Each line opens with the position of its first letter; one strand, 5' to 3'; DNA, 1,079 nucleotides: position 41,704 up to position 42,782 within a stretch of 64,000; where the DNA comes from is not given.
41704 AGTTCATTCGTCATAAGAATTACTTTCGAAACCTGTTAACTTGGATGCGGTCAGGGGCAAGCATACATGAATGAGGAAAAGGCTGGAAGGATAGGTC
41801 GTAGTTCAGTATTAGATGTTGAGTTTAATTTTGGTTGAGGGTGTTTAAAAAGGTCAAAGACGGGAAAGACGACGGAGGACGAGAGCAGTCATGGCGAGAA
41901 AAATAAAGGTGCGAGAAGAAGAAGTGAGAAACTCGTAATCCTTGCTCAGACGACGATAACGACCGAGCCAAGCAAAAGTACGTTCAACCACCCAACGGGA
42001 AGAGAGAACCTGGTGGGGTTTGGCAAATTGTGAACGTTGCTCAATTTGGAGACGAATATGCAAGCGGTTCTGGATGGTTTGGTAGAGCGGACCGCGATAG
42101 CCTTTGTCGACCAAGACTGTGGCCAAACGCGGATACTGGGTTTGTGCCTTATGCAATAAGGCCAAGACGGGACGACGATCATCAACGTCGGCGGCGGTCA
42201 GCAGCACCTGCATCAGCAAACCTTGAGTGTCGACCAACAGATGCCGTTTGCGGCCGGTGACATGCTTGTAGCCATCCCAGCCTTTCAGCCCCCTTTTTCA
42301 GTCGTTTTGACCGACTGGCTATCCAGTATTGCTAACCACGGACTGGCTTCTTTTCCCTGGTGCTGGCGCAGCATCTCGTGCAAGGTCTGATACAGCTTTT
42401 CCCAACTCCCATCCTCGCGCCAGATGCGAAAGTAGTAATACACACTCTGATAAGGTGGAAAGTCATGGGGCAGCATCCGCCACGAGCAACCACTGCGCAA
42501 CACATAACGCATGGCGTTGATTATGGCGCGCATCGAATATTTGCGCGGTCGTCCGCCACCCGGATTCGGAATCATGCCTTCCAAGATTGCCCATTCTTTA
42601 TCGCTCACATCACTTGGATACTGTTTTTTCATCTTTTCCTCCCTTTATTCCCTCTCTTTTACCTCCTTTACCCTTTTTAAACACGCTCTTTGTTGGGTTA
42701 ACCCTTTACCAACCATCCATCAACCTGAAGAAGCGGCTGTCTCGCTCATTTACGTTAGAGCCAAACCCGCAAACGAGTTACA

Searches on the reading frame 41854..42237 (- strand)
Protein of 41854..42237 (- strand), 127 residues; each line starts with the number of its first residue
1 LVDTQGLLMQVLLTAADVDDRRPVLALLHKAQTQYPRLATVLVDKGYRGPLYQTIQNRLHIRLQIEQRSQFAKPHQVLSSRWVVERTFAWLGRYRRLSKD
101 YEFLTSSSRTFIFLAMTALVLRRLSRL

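Call 13: search_protein_families(library=pfam, proteins=[window:41854-42237:-], max_evalue=0.01)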
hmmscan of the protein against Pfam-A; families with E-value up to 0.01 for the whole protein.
window:41854-42237:- (127 aa): 2 families
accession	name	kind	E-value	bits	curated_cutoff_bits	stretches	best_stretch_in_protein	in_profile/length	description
PF01609.27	DDE_Tnp_1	-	4.1e-18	66.3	23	1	2-118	42-198/200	Transposase DDE domain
PF13586.12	DDE_Tnp_1_2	-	2e-14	54.2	29.2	1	41-121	1-85/86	Transposase DDE domain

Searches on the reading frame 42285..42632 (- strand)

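Call 13: search_protein_families(library=pfam, proteins=[window:42285-42632:-], max_evalue=0.01)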
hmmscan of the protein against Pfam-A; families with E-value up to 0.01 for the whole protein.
window:42285-42632:- (115 aa): 1 family
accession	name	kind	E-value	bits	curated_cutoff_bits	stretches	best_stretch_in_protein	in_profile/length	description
PF13340.11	DUF4096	-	5.8e-28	97.4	34.3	1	9-80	1-75/76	Putative transposase of IS4/5 family (DUF4096)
